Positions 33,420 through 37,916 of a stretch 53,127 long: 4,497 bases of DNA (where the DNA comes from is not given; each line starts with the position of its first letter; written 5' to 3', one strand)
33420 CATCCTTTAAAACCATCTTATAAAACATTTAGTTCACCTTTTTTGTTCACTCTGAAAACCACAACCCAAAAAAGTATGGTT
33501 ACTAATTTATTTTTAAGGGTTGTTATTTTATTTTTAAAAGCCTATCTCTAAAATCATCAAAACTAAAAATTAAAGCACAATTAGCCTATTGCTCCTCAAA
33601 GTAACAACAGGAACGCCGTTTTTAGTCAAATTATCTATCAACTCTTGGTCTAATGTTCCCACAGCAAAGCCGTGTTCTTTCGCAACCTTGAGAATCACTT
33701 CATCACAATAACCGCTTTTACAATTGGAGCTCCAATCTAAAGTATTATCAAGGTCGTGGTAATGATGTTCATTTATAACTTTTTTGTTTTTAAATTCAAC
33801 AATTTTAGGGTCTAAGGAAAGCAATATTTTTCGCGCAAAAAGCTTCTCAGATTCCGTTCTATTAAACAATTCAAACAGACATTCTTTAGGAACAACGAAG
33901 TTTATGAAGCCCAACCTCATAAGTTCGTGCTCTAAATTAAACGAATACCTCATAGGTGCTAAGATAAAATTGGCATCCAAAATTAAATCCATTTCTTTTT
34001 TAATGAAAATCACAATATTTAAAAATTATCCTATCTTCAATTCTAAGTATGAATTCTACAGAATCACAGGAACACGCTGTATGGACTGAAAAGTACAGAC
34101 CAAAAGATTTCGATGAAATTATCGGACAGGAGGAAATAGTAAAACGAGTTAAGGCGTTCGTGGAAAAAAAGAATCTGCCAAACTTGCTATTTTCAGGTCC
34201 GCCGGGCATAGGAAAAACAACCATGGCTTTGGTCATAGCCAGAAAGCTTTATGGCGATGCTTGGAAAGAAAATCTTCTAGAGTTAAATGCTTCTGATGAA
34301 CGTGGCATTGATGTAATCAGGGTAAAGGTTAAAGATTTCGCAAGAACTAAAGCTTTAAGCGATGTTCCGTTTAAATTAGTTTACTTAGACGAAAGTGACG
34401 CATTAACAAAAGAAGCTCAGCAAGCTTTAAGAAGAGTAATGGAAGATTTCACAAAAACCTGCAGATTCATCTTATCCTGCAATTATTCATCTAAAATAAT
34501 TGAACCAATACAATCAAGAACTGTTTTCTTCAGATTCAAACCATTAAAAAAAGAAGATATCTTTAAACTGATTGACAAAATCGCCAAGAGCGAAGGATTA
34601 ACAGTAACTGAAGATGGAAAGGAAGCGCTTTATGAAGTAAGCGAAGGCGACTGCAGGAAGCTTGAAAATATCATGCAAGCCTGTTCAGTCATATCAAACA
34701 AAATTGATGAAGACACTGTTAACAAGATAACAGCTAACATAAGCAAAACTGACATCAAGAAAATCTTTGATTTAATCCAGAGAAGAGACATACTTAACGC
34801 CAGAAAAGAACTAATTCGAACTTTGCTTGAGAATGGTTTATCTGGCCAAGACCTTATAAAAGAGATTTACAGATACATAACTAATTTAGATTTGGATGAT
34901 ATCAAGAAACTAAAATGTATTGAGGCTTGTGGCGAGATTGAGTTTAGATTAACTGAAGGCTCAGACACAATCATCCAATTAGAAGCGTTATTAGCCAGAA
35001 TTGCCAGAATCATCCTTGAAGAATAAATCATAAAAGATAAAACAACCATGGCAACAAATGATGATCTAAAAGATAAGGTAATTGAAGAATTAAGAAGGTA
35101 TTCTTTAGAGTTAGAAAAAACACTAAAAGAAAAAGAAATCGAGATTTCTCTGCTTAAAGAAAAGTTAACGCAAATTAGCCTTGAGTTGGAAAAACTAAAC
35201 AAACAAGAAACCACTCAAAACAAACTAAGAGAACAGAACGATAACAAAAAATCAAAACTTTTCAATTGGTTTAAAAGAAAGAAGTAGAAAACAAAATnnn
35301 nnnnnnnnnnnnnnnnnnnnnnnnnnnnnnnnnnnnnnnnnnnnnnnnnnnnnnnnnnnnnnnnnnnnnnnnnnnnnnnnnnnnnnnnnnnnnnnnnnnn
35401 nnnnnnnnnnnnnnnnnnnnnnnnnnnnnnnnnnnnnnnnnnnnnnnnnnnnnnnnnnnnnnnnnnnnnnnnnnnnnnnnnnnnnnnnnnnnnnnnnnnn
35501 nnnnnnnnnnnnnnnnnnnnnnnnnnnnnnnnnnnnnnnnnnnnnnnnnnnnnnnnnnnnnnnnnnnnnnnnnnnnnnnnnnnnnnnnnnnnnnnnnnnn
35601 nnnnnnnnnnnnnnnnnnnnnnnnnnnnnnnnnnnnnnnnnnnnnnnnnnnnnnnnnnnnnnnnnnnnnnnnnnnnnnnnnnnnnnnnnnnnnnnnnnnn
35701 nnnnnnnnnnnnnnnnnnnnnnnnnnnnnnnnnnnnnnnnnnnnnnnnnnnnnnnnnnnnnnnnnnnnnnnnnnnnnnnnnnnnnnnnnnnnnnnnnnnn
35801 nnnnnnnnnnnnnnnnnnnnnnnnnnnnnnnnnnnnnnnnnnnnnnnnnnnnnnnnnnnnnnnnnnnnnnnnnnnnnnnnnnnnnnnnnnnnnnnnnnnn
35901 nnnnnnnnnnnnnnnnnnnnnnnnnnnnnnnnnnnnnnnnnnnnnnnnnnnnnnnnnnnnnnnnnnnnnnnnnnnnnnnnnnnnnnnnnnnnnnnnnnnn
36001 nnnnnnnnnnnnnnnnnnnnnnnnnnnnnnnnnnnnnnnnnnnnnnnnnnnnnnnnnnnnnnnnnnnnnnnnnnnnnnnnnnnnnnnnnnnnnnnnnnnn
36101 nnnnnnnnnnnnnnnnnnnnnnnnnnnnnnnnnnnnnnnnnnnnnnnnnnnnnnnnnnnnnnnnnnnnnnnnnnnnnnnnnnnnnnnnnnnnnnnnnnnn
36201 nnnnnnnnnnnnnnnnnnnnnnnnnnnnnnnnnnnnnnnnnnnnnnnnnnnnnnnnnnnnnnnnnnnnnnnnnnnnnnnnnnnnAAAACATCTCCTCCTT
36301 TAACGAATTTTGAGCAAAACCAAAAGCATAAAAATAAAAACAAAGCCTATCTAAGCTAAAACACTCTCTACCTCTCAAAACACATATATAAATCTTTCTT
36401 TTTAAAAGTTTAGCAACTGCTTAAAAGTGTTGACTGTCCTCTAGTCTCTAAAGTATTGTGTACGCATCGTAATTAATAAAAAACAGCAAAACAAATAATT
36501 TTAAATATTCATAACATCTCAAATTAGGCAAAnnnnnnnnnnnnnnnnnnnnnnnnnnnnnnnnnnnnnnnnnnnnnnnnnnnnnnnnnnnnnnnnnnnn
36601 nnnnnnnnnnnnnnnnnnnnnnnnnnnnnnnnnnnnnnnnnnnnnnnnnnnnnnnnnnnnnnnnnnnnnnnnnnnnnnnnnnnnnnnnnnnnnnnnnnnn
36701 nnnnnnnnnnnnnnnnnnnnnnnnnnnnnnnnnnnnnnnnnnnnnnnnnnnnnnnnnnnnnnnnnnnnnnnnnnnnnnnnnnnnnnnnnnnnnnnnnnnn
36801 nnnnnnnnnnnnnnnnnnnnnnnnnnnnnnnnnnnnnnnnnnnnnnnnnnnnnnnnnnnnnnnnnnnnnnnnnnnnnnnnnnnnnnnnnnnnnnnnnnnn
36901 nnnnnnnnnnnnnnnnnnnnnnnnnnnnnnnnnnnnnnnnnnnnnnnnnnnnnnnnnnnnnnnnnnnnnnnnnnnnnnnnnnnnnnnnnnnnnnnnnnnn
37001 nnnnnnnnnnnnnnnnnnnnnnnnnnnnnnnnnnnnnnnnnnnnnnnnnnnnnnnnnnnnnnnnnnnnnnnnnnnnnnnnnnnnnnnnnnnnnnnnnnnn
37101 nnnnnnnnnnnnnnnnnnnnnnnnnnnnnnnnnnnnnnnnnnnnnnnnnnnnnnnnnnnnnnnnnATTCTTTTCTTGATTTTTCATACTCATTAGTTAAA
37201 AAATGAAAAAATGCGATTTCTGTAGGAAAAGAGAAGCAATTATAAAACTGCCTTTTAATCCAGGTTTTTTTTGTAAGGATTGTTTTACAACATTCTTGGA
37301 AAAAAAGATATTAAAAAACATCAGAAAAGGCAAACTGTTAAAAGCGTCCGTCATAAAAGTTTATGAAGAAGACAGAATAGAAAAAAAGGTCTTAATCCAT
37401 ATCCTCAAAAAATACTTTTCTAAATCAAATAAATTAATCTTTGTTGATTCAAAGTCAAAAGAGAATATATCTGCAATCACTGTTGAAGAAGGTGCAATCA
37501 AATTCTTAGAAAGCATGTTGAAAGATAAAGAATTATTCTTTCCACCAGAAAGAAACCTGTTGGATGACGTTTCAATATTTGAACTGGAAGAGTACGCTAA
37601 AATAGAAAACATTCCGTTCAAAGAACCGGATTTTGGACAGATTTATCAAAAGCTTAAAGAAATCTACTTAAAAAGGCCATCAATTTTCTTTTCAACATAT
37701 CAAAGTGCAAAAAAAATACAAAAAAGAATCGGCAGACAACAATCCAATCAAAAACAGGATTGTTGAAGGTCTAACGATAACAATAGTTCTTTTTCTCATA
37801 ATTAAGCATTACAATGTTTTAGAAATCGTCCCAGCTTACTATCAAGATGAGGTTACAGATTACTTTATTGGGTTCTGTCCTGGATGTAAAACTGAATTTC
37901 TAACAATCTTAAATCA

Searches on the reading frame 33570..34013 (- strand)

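Call 50: search_protein_families(library=pfam, proteins=[window:33570-34013:-], max_evalue=0.01)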
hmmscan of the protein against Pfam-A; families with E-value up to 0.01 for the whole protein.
window:33570-34013:- (147 aa): 2 families
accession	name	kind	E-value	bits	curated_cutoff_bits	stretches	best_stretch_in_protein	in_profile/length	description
PF18477.7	PIN_9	-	9.5e-14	52.1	26.3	1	11-141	2-115/116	PIN like domain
PF01850.27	PIN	-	0.0049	17.9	23.6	1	11-125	2-114/120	PIN domain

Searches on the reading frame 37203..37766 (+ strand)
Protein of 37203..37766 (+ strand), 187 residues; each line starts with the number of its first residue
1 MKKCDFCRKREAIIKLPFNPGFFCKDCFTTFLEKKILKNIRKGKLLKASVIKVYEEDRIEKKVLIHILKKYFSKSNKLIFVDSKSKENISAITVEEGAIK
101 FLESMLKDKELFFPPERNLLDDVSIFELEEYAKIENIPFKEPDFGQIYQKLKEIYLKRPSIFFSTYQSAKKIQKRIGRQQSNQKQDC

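Call 50: search_protein_families(library=pfam, proteins=[window:37203-37766:+], max_evalue=0.01)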
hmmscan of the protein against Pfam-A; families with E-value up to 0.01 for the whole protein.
window:37203-37766:+ (187 aa): 1 family
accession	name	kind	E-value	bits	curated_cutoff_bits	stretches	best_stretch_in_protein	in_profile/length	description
PF22082.2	TtuA_LIM_N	-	7.2e-05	23.2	27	1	3-28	1-25/26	2-thiouridine synthetase TtuA, N-terminal LIM domain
